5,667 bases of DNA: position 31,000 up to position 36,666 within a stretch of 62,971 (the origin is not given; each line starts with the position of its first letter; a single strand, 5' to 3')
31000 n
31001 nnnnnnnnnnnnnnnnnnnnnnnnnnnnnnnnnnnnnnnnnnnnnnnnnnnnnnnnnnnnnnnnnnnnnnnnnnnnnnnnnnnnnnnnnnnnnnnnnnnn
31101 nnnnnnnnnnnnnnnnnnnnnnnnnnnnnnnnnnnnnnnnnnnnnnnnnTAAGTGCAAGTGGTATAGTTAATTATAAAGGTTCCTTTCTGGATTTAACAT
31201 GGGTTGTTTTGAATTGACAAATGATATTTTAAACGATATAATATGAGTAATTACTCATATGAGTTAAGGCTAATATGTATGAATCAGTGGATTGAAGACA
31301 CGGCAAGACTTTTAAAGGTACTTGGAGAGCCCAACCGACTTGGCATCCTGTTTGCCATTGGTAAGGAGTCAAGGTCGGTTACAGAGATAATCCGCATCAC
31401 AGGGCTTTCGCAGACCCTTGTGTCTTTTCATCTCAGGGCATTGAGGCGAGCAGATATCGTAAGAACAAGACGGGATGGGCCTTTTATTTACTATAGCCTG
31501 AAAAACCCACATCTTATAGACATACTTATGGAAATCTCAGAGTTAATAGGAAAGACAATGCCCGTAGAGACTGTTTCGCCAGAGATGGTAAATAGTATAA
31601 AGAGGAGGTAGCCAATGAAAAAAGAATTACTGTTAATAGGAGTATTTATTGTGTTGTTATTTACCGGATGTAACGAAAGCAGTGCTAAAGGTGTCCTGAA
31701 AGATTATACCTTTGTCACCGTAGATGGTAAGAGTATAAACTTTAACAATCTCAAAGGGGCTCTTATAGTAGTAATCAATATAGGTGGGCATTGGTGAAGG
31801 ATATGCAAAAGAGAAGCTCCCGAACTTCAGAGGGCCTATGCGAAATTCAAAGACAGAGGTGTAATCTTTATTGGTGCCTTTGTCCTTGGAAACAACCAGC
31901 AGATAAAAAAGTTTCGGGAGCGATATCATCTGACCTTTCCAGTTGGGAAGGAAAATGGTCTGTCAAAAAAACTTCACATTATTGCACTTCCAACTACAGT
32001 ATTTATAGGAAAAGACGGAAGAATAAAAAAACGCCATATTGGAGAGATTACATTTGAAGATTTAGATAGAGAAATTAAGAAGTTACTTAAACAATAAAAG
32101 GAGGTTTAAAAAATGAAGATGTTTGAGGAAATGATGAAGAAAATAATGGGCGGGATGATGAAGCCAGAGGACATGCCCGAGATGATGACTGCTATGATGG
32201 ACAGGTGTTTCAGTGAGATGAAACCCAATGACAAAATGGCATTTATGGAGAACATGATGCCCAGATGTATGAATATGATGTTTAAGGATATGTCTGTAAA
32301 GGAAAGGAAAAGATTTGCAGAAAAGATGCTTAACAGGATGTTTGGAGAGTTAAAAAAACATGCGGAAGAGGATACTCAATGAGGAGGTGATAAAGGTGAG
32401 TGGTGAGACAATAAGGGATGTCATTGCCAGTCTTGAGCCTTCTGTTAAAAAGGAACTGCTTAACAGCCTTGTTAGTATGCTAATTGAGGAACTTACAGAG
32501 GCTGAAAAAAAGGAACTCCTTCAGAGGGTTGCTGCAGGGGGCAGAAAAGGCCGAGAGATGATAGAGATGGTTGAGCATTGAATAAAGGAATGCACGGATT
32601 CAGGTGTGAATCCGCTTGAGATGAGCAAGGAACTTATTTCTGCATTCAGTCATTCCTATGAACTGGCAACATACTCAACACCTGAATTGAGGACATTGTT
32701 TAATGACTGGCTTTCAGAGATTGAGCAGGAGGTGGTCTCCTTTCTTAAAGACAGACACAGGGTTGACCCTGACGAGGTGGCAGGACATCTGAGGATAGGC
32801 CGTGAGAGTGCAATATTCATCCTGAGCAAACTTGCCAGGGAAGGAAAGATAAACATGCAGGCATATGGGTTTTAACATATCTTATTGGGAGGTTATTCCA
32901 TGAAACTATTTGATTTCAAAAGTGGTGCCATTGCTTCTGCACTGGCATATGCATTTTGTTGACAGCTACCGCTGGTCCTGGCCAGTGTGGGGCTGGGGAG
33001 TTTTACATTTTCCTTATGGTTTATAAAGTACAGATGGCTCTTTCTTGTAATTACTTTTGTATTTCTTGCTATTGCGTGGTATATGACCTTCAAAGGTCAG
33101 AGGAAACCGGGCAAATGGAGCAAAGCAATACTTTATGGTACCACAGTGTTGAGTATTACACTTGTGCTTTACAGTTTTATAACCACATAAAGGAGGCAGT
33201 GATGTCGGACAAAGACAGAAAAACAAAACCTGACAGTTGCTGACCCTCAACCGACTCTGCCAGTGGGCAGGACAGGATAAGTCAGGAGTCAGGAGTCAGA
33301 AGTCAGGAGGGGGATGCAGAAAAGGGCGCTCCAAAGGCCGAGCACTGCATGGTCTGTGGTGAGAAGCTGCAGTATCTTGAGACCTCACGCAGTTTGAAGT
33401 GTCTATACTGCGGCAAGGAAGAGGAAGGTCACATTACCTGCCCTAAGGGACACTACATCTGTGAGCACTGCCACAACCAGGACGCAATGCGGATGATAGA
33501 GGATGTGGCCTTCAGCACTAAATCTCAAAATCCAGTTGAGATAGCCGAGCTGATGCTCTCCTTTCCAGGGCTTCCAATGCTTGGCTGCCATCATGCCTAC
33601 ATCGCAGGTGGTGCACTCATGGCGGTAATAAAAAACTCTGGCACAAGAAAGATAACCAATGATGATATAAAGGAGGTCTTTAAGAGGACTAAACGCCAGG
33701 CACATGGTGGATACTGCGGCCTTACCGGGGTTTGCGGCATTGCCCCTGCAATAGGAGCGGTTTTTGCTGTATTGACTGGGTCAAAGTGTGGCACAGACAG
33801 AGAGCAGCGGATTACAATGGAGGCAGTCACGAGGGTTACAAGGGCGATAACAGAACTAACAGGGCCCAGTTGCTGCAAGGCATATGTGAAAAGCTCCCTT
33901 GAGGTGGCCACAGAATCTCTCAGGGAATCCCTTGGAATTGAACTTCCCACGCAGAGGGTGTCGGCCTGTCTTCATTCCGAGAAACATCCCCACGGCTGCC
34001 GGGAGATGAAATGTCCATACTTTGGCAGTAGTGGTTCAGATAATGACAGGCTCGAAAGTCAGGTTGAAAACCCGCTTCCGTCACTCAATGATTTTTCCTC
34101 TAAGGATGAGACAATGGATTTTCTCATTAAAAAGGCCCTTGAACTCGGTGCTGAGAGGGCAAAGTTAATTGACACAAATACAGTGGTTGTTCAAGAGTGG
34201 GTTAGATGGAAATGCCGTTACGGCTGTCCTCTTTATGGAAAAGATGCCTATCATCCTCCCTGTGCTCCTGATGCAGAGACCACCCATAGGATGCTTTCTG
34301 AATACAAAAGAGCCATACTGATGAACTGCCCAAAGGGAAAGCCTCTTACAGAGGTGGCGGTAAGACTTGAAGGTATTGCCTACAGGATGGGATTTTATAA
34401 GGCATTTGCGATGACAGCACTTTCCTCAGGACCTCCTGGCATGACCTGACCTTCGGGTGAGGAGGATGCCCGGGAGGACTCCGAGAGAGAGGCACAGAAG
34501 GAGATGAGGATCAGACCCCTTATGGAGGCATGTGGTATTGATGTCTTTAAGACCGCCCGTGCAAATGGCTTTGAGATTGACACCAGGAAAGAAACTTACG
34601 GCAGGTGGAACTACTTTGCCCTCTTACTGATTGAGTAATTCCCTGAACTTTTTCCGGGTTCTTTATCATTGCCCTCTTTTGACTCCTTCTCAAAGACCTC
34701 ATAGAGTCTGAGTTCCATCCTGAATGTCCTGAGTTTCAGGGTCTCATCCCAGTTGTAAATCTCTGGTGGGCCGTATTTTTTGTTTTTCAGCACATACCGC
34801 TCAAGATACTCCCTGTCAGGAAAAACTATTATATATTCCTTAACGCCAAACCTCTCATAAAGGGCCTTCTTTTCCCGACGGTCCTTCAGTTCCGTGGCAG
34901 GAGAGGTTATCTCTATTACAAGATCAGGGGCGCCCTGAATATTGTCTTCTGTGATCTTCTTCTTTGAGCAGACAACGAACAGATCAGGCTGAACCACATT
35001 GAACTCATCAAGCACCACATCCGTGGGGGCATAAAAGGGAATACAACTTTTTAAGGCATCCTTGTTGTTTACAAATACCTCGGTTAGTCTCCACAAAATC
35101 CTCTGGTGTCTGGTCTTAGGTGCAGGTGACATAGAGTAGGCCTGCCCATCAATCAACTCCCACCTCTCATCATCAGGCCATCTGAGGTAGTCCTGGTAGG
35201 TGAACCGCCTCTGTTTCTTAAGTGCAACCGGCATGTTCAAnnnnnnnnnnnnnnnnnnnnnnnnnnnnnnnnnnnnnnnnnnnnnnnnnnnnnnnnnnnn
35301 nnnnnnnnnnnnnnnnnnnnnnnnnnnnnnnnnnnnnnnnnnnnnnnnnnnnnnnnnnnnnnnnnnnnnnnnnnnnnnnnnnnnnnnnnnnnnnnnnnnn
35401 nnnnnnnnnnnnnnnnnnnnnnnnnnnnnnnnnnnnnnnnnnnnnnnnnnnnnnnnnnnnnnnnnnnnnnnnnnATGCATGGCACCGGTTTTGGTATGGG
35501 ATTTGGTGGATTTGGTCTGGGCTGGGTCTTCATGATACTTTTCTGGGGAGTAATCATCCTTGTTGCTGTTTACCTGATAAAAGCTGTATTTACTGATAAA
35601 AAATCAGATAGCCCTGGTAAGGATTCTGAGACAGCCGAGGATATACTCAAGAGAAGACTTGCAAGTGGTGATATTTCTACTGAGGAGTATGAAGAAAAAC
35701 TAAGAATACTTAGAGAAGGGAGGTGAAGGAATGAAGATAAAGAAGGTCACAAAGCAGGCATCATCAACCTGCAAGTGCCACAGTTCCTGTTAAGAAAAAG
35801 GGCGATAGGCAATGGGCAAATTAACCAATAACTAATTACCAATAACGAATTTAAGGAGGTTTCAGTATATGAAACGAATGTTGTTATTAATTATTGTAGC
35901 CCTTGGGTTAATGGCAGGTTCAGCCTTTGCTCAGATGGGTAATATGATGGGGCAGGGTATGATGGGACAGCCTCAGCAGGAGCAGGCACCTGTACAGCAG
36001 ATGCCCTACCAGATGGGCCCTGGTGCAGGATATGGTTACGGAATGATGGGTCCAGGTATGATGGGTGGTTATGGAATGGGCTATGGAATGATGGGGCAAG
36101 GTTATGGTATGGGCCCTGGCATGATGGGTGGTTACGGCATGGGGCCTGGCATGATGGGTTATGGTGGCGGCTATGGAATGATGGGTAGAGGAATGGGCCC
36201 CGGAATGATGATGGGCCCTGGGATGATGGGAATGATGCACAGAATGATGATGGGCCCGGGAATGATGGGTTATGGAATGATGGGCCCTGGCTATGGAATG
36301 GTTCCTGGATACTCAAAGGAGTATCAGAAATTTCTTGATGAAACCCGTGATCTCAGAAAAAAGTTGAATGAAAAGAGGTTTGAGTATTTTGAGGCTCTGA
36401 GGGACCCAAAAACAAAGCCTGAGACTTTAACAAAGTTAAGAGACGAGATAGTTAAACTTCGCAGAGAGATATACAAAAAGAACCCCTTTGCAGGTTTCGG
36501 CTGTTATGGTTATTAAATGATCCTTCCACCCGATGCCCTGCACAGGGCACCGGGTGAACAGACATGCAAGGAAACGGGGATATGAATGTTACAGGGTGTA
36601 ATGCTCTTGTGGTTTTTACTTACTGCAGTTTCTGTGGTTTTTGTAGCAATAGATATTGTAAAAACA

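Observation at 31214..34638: ArsR-controlled operon hiding four in-frame TGAs in three putative selenoproteins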

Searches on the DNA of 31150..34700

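Call 92: search_rna_families(source=window, start=31150, end=34700, threshold=evalue, max_evalue=10)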
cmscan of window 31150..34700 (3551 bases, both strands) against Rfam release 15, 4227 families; matches with E-value up to 10: 3.
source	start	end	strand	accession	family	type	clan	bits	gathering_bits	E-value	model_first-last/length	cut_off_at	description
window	34424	34490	+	RF03680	mir-9465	Gene; miRNA;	-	17.9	63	4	1-74/74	no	mir-9465 microRNA precursor family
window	32153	32219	+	RF01147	sR12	Gene; snRNA; snoRNA; CD-box;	-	14.5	38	9.7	1-52/52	no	Small nucleolar RNA sR12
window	32127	32170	+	RF01145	sR14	Gene; snRNA; snoRNA; CD-box;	-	12.1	38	7.5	1-54/54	no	Small nucleolar RNA sR14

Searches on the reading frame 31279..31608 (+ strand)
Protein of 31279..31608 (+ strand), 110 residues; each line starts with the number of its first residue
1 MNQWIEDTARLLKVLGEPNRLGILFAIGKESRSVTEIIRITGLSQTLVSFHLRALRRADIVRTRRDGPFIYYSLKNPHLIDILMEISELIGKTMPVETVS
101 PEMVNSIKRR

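Call 8: search_protein_families(library=pfam, max_evalue=0.01, proteins=[window:31279-31608:+])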
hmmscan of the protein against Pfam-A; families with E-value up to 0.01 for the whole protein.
seq(110 aa): 4 families
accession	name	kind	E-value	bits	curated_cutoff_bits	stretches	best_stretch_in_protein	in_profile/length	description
PF01022.26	HTH_5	-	1.3e-12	47.8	22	1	18-62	2-46/47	Bacterial regulatory protein, arsR family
PF12840.13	HTH_20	-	6e-10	39.4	27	1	15-64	1-51/51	Helix-turn-helix domain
PF12802.13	MarR_2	-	0.00014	22.3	27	1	19-66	6-55/61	MarR family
PF13412.12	HTH_24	-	0.00014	21.8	21.9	1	19-62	4-48/48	Winged helix-turn-helix DNA-binding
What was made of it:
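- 31279..31611 (+): ArsR/SmtB-family repressor gene (TsoR-like, 110 aa, no Cys). Pfam HTH_5 gives 47.8 bits (call 8).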

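Call 9: search_protein_families(library=ncbifam, max_evalue=0.01, proteins=[window:31279-31608:+])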
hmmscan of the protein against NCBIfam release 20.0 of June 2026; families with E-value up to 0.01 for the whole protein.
seq(110 aa): 11 families
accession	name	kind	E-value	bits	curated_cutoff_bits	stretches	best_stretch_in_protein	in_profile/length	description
NF045707.1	Dbac_1936_reg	equivalog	3.9e-23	81.3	115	1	6-90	5-89/99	ArsR/SmtB-type metalloregulator TsoR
NF033788.1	HTH_metalloreg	subfamily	2.6e-22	78.4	55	1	9-82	2-76/77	metalloregulator ArsR/SmtB family transcription factor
NF040642.1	sulf_sens_BigR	equivalog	8.9e-13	48.1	155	1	3-85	5-90/95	sulfite-sensing transcriptional repressor BigR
NF033789.1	repress_SdpR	subfamily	3.3e-12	46.1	100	1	12-87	2-77/79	autorepressor SdpR family transcription factor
NF052532.1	TransRegPagRBaca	equivalog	5.2e-12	45.7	170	1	3-84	12-93/99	transcriptional repressor PagR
NF047906.1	CdPbTransRegCmtR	equivalog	1.1e-08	34.9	150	1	7-90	10-93/104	Cd(II)/Pb(II)-sensing metalloregulatory transcriptional regulator CmtR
NF053755.1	MsvR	equivalog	4.3e-07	29.9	220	1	10-66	5-61/236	transcriptional factor MsvR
NF007528.0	PRK10141.1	subfamily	8e-07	28.9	97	1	9-79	7-77/117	metalloregulator ArsR/SmtB family transcription factor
NF041413.1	ArsR_Rv2640c_fam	equivalog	1.7e-06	28.4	155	1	9-79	33-106/118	Rv2640c family ArsR-like transcriptional regulator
NF053602.1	Phr_regulator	exception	1e-05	25.2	320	1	8-85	2-84/191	heat shock transcription regulator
NF053756.1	MreA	equivalog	0.0013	18.5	100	1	28-86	28-91/110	MreA family transcriptional regulator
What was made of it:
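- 31279..31611 (+): The best named model is TsoR NF045707 at 81.3 bits, below its cutoff of 115 (call 9).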

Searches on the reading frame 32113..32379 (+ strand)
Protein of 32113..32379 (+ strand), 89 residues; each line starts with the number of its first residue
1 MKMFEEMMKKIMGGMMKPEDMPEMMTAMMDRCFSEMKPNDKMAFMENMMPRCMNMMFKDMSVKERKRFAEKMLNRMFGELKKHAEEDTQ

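Call 8: search_protein_families(library=pfam, max_evalue=0.01, proteins=[window:32113-32379:+])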
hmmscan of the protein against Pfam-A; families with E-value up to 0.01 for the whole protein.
seq(89 aa): 0 families

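Call 9: search_protein_families(library=ncbifam, max_evalue=0.01, proteins=[window:32113-32379:+])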
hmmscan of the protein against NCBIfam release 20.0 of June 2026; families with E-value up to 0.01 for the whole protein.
seq(89 aa): 0 families
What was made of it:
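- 32113..32382 (+): Met-rich small protein (89 aa, 23 Met, 2 Cys); ends at a genuine TGA stop. It has no family hit (calls 8, 9).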

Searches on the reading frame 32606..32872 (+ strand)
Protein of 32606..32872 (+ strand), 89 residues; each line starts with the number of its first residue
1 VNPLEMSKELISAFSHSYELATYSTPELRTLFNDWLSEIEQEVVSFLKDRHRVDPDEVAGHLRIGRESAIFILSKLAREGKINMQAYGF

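Call 8: search_protein_families(library=pfam, max_evalue=0.01, proteins=[window:32606-32872:+])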
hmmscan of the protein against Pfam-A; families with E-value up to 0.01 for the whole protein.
seq(89 aa): 0 families

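Call 9: search_protein_families(library=ncbifam, max_evalue=0.01, proteins=[window:32606-32872:+])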
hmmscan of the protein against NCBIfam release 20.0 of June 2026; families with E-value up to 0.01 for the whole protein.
seq(89 aa): 1 family
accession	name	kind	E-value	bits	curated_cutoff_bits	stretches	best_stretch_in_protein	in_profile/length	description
NF045695.1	seleno_TsoA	equivalog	7.9e-18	65.2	170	1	2-80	66-144/144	LULAXC motif selenoprotein TsoA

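Call 72: search_protein_representatives(protein=window:32606-32872:+)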
Query: 89 residues. Proteins with E-value up to 0.001 (for the whole library): 254; up to 1e-10: 73; up to 1e-30: 1. The best 150 are listed.
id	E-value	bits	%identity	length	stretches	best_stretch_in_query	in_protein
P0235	7.8e-36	137.8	74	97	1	1-88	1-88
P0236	1.1e-30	121.4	68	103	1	1-88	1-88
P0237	1.3e-30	121.2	67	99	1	1-88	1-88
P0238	6.4e-27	109.4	62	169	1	1-88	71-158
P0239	1.1e-25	105.4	78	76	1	22-88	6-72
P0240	9.7e-20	86.6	45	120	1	2-84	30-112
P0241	3.4e-19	84.8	46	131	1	2-85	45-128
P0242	8.1e-19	83.6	50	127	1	6-85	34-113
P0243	3.0e-18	81.8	43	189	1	2-85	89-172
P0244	1.4e-17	79.6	53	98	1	6-83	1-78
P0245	1.7e-17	79.4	43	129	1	3-84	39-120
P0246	3.4e-17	78.4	43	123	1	2-85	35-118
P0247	7.0e-17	77.4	39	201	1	2-86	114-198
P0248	1.0e-16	76.9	39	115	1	2-84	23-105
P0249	1.7e-16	76.2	44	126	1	2-85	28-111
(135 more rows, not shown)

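Call 74: find_encoding_contigs(protein=P0238, flank=4000, max_places=3)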
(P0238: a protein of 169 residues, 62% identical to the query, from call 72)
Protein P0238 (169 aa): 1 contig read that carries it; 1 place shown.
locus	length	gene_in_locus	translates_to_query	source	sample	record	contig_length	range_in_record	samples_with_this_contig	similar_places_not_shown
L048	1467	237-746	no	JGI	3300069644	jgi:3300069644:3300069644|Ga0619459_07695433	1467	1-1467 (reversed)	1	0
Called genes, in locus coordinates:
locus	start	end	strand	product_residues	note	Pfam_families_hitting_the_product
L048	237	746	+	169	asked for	-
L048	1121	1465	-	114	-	?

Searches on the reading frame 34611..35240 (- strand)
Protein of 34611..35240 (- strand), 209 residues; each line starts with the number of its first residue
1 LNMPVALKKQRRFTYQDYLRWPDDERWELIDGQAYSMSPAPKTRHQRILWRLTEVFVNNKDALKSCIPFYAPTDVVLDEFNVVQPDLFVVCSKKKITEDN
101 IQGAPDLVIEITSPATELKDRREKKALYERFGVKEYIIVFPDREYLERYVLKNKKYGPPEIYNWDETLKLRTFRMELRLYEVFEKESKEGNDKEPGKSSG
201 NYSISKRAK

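Call 8: search_protein_families(library=pfam, max_evalue=0.01, proteins=[window:34611-35240:-])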
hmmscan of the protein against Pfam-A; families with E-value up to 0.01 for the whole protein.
window:34611-35240:- (209 aa): 1 family
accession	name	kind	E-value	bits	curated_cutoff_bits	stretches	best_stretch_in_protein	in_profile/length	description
PF05685.18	Uma2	-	8.8e-35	120.2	27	1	16-178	2-168/172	Putative restriction endonuclease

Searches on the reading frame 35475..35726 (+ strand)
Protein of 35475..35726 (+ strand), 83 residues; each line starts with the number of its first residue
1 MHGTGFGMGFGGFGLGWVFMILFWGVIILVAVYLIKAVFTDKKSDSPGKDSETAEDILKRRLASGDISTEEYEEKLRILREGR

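Call 68: search_protein_families(library=pfam, max_evalue=0.001, proteins=[window:35475-35726:+])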
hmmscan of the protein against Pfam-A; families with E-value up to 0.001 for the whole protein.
window:35475-35726:+ (83 aa): 1 family
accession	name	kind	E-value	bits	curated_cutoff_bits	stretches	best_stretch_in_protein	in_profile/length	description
PF09851.14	SHOCT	-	7.4e-07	29.2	27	1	54-79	2-27/28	Short C-terminal domain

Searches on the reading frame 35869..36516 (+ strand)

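Call 10: search_protein_families(library=ncbifam, max_evalue=0.01, proteins=[window:35869-36516:+])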
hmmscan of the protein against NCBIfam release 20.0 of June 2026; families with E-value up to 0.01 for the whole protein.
window:35869-36516:+ (215 aa): 1 family
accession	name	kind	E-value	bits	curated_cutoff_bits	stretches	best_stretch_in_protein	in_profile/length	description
TIGR03924.1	T7SS_EccC_a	equivalog_domain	0.0028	16.5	509.15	1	101-193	34-121/673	type VII secretion protein EccCa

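Call 68: search_protein_families(library=pfam, max_evalue=0.001, proteins=[window:35869-36516:+])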
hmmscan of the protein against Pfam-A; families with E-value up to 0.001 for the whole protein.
window:35869-36516:+ (215 aa): 0 families
